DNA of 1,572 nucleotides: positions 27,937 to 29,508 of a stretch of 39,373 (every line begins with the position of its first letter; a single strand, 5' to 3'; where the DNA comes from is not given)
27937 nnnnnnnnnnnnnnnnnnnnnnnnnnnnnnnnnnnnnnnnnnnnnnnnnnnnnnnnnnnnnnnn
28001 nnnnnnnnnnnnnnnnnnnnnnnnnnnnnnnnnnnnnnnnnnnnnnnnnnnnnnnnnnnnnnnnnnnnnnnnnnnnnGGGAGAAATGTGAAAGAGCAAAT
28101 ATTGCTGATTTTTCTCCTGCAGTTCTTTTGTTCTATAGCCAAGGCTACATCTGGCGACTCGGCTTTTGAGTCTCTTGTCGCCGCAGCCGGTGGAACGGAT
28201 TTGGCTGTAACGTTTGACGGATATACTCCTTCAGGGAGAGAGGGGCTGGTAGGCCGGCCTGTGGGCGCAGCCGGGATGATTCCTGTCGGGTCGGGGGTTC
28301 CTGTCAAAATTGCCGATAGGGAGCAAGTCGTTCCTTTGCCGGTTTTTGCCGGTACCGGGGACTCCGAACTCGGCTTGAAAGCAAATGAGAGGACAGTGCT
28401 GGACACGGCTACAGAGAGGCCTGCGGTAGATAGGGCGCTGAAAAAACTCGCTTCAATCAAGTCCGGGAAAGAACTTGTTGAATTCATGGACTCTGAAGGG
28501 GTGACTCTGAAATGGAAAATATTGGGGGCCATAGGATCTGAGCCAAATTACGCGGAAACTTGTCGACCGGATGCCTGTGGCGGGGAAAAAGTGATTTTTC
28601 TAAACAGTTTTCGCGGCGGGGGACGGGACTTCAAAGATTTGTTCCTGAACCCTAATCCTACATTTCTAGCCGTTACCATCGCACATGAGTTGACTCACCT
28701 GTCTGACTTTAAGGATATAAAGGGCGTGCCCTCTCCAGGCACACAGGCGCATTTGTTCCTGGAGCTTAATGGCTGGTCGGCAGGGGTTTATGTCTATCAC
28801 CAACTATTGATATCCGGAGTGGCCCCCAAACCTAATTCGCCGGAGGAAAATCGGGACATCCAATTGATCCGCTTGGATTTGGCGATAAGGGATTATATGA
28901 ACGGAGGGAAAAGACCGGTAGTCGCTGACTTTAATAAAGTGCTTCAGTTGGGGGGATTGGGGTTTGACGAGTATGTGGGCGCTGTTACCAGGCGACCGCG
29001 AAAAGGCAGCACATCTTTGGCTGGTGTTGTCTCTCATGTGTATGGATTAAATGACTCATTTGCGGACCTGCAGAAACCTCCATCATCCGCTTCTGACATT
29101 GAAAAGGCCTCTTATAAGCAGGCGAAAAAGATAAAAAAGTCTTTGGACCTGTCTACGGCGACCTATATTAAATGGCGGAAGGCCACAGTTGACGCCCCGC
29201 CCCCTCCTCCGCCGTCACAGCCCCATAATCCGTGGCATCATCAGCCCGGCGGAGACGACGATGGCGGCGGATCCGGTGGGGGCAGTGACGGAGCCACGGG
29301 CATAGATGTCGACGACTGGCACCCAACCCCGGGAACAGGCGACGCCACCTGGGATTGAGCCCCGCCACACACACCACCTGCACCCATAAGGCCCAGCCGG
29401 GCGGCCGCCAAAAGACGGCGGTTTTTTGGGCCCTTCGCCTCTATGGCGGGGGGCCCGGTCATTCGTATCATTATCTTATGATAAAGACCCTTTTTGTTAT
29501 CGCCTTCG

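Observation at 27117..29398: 2.2-kb lower-GC islet flanked by 38-bp direct repeats, inserted at the 3' end of a HigBA toxin-antitoxin locus, with no recombinase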

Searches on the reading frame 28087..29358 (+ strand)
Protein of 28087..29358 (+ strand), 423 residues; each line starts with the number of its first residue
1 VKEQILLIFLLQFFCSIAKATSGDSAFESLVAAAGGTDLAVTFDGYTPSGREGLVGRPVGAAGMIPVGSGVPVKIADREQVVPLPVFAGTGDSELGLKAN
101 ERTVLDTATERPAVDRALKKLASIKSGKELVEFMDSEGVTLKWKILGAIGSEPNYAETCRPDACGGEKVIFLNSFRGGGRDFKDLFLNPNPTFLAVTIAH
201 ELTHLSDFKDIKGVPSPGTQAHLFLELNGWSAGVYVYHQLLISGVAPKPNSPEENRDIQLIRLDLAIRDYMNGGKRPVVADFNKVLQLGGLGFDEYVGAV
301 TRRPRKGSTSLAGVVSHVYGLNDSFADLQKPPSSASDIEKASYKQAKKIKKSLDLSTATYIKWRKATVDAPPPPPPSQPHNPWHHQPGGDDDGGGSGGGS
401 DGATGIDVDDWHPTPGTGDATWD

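Call 10: search_protein_families(library=pfam, proteins=[window:28087-29358:+], max_evalue=0.01)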
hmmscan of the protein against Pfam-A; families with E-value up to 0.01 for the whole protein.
window:28087-29358:+ (423 aa): 0 families

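Call 15: find_homologous_proteins(query=window:28087-29358:+)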
Query window:28087-29358:+ (423 aa): 20 proteins with E <= 0.001 among 8000 candidates.
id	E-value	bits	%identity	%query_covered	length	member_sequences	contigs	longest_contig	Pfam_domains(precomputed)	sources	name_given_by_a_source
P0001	3.9e-286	967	100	100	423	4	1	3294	-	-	-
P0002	6.6e-134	465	53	100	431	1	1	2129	-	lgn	-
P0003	6.9e-131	455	59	81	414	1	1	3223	-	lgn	-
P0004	1.2e-128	448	53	89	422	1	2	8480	-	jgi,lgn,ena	-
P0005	1.3e-113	398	46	99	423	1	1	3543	-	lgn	-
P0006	1.1e-85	306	45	85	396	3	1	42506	-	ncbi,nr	ncbi:MAG: hypothetical protein A2270_08725 [Elusimicrobia bacterium RIFOXYA12_FULL_51_18]|nr:MAG: hy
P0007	7.0e-84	300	42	84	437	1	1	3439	-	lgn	-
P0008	7.7e-84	300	44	80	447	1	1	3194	-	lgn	-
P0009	1.6e-83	299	44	94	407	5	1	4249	-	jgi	-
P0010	1.2e-80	290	42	86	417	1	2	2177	-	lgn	-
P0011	2.9e-80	288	51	63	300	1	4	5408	-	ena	-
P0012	4.3e-80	288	42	89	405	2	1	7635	-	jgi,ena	-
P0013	1.5e-79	286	42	83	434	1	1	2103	-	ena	-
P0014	7.2e-78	280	43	87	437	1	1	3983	-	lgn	-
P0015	2.9e-75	272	43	90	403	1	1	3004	-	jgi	jgi:hypothetical protein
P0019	2.4e-62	229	40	87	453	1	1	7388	-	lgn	-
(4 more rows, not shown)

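Call 16: find_encoding_contigs(protein=P0006, flank=8000, max_places=3)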
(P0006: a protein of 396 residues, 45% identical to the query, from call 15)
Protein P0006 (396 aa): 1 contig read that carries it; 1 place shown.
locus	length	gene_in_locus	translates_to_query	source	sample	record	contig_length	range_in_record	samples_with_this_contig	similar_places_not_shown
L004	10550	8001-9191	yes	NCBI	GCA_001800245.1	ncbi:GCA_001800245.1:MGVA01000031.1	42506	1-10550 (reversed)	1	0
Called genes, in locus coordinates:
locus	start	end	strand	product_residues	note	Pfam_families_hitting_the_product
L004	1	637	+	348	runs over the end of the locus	PF00365:PFK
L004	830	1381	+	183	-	PF00672:HAMP (weak)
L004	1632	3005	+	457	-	PF02321:OEP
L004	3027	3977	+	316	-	PF01734:Patatin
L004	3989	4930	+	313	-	PF13429:TPR_15 (faint), PF13424:TPR_12 (faint), PF12895:ANAPC3 (faint), PF00515:TPR_1 (faint), PF07719:TPR_2 (faint), PF13176:TPR_7 (faint), PF13181:TPR_8 (faint), PF13432:TPR_16 (weak), +6 more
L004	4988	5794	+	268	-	PF01678:DAP_epimerase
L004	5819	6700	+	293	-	PF00701:DHDPS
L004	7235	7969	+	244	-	-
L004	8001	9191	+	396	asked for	-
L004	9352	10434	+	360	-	PF13271:DUF4062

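Call 17: find_encoding_contigs(protein=P0004, flank=8000, max_places=3)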
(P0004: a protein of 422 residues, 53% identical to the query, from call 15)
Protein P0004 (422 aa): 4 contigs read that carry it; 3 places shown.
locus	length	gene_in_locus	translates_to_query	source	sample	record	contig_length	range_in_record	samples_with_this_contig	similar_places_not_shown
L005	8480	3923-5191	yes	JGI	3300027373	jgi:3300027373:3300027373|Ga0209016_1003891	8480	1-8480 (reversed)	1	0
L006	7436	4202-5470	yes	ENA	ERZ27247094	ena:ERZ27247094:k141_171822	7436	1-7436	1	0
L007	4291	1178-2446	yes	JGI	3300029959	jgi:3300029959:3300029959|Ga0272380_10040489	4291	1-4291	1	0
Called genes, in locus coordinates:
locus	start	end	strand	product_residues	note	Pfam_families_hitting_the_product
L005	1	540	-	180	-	?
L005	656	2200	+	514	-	PF00149:Metallophos, PF02872:5_nucleotid_C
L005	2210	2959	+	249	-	-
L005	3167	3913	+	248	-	-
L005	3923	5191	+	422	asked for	-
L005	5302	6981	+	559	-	PF00614:PLDc (faint), PF13091:PLDc_2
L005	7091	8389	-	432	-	-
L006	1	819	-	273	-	?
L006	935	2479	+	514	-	PF00149:Metallophos, PF02872:5_nucleotid_C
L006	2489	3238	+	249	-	-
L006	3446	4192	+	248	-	-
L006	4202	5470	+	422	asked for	-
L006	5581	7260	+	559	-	PF00614:PLDc (faint), PF13091:PLDc_2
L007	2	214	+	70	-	?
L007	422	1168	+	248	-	-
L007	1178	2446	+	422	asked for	-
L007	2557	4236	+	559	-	PF00614:PLDc (faint), PF13091:PLDc_2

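Call 18: find_encoding_contigs(protein=P0012, flank=8000, max_places=3)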
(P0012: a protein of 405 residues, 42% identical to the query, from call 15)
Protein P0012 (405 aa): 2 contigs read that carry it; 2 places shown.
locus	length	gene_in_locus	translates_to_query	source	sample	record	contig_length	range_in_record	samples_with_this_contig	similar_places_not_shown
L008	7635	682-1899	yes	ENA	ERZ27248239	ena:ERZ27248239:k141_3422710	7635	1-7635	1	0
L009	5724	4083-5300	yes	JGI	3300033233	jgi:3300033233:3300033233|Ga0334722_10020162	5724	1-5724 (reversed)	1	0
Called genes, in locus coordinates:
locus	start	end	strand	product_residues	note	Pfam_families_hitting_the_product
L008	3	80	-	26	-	?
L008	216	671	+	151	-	-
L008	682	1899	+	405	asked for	-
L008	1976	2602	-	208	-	PF01797:Y1_Tnp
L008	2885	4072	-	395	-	PF16289:PIN_12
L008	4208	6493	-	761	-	PF13432:TPR_16 (faint), PF04326:SLFN_AlbA_2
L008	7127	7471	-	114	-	PF00338:Ribosomal_S10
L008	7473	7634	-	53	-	?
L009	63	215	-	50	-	-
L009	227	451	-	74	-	-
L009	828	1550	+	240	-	-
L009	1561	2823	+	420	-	-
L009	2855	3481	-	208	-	PF01797:Y1_Tnp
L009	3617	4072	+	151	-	-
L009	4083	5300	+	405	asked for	-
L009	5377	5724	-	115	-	?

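Call 19: find_encoding_contigs(protein=P0019, flank=8000, max_places=3)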
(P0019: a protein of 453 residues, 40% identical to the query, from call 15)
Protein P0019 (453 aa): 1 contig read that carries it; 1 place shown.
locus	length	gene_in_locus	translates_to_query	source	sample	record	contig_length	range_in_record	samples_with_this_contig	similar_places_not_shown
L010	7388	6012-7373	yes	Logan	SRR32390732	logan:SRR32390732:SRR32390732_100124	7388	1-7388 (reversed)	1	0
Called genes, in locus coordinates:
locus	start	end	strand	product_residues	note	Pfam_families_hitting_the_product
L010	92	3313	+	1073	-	-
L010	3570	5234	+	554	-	PF03781:FGE-sulfatase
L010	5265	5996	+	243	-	-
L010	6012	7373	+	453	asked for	-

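Call 55: find_encoding_contigs(protein=P0003, flank=5000, max_places=3)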
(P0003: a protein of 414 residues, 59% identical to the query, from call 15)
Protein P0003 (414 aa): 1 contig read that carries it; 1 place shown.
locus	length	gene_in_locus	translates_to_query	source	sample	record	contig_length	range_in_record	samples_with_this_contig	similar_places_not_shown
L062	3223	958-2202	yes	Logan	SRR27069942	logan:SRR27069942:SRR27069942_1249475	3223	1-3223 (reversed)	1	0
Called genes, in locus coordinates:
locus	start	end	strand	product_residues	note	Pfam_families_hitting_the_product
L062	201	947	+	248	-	-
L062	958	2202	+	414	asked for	-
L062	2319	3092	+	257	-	PF01048:PNP_UDP_1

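Call 56: find_encoding_contigs(protein=P0005, flank=5000, max_places=3)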
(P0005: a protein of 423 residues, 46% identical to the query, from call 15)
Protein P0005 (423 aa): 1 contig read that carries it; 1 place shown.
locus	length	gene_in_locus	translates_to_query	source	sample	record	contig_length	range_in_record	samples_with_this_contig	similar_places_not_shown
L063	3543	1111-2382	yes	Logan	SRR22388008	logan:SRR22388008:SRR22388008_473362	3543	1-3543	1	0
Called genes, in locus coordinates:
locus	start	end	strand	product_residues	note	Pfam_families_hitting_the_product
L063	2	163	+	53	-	?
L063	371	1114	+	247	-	-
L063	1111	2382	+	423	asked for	-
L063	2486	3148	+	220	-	-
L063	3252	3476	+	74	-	-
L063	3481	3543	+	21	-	?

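Call 57: predict_structure(alignment_id=A3)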
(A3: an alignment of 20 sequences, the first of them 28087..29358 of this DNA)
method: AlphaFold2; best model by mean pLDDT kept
length: 423 residues; sequences in the alignment: 20
mean_pLDDT: 73.9   pTM: 0.65
mean pLDDT of the five models: 73.9, 70.9, 70.7, 70.3, 67.4
residues with pLDDT >= 90: 224; 70-90: 39; 50-70: 40; < 50: 120
segments of 3 or more residues with pLDDT < 50: 15-25, 35-75, 77-100, 380-423
pLDDT, mean of each block of 10 residues (from residue 1): 59 49 49 48 36 25 29 45 35 38 83 97 95 96 80 84 86 85 93 98 96 91 97 98 96 95 97 95 93 97 94 95 93 93 96 95 86 56 43 38 33 29 31
secondary structure, 60 per line:
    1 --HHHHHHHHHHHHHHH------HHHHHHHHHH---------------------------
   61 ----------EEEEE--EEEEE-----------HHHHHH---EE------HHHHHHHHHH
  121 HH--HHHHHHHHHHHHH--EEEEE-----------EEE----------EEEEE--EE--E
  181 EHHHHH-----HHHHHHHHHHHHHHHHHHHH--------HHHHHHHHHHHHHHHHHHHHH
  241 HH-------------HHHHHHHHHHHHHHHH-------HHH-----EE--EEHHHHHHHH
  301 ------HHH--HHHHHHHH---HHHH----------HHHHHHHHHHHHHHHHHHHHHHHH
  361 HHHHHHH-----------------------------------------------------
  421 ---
elements in order: H3-17 H24-33 E71-75 E78-82 H94-99 H111-122 H125-137 E140-144 E156-158 E169-173 H182-186 H192-211 H220-242 H256-271 H293-300 H312-319 H323-326 H337-367

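Call 61: fold_search(model_id=the predicted structure, library=pdb)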
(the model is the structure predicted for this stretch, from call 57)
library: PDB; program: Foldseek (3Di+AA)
matches with E <= 10: 164; with E <= 0.001: 0
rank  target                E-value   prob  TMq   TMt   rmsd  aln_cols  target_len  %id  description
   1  3jse_O                4.0e-01  0.08  0.10  0.17  19.4       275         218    9  Crystal structure of archaeal 20S proteasome in complex with mutated P26 activator (released 2009-11-03)
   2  3jrm_O                5.1e-01  0.07  0.10  0.16  20.9       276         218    7  Crystal structure of archaeal 20S proteasome in complex with mutated P26 activator (released 2009-11-03)
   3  9qa0_A                5.9e-01  0.11  0.18  0.14  14.7       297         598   12  Drosophila melanogaster angiotensin converting enzyme homologue, AnCE in complex with IW dipeptide (released 2025-05-14)
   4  3jtl_O                6.6e-01  0.06  0.09  0.16  20.8       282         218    7  Crystal structure of archaeal 20S proteasome in complex with mutated P26 activator (released 2009-11-03)
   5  7m63_B                1.3e+00  0.05  0.15  0.17  16.4       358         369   11  Crystal structure of the indoleamine 2,3-dioxygenagse 1 (IDO1) complexed with IACS-70099 (released 2021-09-01)
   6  5wk0                  1.5e+00  0.06  0.12  0.22  13.8       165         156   16  Crystal structure of the bacillithiol transferase BstA from Staphylococcus aureus. (released 2018-02-21)
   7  7bb8_A                1.6e+00  0.12  0.19  0.22  11.9       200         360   11  Crystal structure of Lugdulysin, a Staphylococcus lugdunensis M30 zinc metallopeptidase (released 2022-07-13)
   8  9mni_R                1.6e+00  0.02  0.11  0.12  24.6       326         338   13  CGRP Receptor in complex with dC2_050 (released 2025-10-22)
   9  6x5y_B                1.7e+00  0.07  0.16  0.17  10.1       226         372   11  IDO1 in complex with compound 4 (released 2021-06-02)
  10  9e2h_B                1.9e+00  0.04  0.12  0.16  14.5       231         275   12  Variediene synthase hexameric prenyltransferase core (released 2025-05-21)
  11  6e46_C                2.1e+00  0.07  0.17  0.18   9.8       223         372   10  CRYSTAL STRUCTURE OF HUMAN INDOLEAMINE 2,3-DIOXYGENASE 1 (IDO1) in complex with ferrous heme and tryptophan (released 2018-11-14)
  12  7p0r_A                2.2e+00  0.08  0.17  0.18  10.2       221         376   11  Crystal structure of L-Trp/Indoleamine 2,3-dioxygenase (hIDO1) complex with the JK-loop refined in the intermediate co (released 2021-12-29)
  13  6azv_B                2.2e+00  0.05  0.15  0.16  10.8       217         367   11  IDO1/BMS-978587 crystal structure (released 2018-03-21)
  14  7a62_D                2.4e+00  0.07  0.16  0.18  10.2       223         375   11  Structure of human indoleamine-2,3-dioxygenase 1 (hIDO1) with a complete JK loop (released 2020-12-16)
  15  4r3u_A                2.4e+00  0.01  0.09  0.08  18.1       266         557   12  Crystal structure of 2-Hydroxyisobutyryl-CoA Mutase (released 2015-03-11)
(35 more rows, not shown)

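Call 74: find_related_loci(query=A3, collection=viral_contigs, flank=6000)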
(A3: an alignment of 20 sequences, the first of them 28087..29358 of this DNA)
Query A3 (423 aa) in viral_contigs; peptide patterns used: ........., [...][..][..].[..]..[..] (x = any residue, [..] = any of these).
25 stretches matched a pattern, but none encodes a relative of the query by tblastn (E <= 1e-3).

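Call 75: search_dna_similar(query=window:28087-29358:+, collection=plasmids, mode=protein, max_rows=5)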
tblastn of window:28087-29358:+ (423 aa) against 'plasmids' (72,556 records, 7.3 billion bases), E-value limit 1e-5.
No match.

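Call 77: search_solved_structures(query=A3, max_evalue=1, show_alignments=2)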
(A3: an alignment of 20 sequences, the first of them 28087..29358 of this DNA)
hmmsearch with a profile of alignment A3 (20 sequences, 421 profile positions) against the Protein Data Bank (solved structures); distinct sequences matched with E-value up to 1: 6.
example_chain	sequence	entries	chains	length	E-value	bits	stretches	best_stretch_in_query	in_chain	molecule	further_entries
9bh5_CX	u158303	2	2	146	0.097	14.7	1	76-140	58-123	Large ribosomal subunit protein uL23B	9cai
5t2a_V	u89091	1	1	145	0.36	12.8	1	32-132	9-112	uL23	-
7a5q_A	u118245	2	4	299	0.6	12.1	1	104-151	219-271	DctP family TRAP transporter solute-binding subunit | Sialic acid-binding periplasmic protein SiaP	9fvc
7a5c_A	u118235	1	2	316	0.61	12.1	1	103-151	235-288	Sialic acid-binding periplasmic protein SiaP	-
9fve_A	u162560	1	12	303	0.61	12.1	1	104-151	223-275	Sialic acid-binding periplasmic protein SiaP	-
9fvb_A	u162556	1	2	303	0.61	12.1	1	104-151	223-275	Sialic acid-binding periplasmic protein SiaP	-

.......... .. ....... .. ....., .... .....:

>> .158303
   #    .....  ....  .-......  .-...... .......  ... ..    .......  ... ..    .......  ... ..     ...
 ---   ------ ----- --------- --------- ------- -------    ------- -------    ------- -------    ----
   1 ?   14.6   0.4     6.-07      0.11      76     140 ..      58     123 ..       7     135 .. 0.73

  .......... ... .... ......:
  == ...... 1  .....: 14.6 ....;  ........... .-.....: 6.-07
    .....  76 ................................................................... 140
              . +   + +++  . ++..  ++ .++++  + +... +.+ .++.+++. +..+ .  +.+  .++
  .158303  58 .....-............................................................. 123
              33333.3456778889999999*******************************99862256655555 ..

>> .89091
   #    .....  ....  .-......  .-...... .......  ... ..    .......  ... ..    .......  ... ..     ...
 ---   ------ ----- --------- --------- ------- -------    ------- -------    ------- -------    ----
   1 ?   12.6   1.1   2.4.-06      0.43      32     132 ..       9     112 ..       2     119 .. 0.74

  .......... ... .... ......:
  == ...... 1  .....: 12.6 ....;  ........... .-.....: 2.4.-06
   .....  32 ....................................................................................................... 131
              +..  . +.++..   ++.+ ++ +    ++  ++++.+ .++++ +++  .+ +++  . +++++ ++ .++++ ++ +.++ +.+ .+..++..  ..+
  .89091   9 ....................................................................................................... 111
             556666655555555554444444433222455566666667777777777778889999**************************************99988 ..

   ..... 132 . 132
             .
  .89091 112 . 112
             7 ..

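Call 78: search_protein_families(library=pfam, proteins=[window:28087-29358:+, L005:2210-2959:+], max_evalue=5)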
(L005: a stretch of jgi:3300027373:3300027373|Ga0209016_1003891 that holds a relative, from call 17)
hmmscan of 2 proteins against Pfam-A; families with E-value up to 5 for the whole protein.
window:28087-29358:+ (423 aa): 1 family
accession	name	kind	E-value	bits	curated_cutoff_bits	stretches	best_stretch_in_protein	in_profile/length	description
PF17002.10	DUF5089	-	0.2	11.9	36.1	1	334-359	6-31/193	Domain of unknown function (DUF5089)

L005:2210-2959:+ (249 aa): 3 families
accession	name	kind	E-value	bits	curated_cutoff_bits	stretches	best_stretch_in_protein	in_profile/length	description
PF13515.12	FUSC_2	-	0.073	13.6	25.6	1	65-141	38-112/126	Fusaric acid resistance protein-like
PF01292.26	Ni_hydr_CYTB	-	0.24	11.6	30.1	1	4-104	52-156/179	Prokaryotic cytochrome b561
PF23906.1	DUF7248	-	1.6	9.2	27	0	1-20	16-35/58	Family of unknown function (DUF7248)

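Call 79: search_protein_families(library=ncbifam, proteins=[window:28087-29358:+], max_evalue=0.01)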
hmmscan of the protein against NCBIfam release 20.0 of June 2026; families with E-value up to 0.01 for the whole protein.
window:28087-29358:+ (423 aa): 0 families

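Call 95: search_protein_representatives(alignment_id=A3)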
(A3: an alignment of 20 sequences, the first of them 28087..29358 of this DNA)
Query: 20 sequences, 421 profile positions. Proteins with E-value up to 0.001 (for the whole library): 34; up to 1e-10: 29; up to 1e-30: 20. The best 34 are listed.
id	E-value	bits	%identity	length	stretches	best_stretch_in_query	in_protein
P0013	3.8e-166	569.5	-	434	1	1-417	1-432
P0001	2.0e-160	550.7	-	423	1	4-420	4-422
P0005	3.8e-160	549.8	-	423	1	1-420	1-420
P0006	5.2e-158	542.7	-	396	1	9-418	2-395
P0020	8.8e-156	535.4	-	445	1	1-420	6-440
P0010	8.1e-154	528.9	-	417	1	1-420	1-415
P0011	2.4e-139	481.3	-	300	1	109-416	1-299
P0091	2.7e-134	464.6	-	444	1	1-418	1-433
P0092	2.0e-66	241.0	-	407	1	35-415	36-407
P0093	1.3e-65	238.4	-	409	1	25-416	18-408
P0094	2.9e-61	224.0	-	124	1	153-270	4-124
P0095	5.8e-61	223.0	-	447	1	1-418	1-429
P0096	2.1e-59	217.9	-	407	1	7-415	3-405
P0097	1.3e-57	212.0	-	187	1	219-410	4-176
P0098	6.3e-48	180.1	-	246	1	189-412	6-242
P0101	1.4e-33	132.9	-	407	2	107-410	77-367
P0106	8.7e-25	103.9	-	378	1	9-375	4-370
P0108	3.0e-18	82.3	-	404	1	37-323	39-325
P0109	1.8e-17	79.8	-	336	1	106-324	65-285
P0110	1.9e-15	73.1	-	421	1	38-420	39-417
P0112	1.1e-14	70.6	-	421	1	195-415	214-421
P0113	5.0e-09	52.0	-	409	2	105-218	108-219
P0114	1.4e-07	47.2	-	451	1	182-320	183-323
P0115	2.3e-06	43.1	-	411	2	33-215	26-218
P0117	1.5e-05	40.5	-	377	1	112-406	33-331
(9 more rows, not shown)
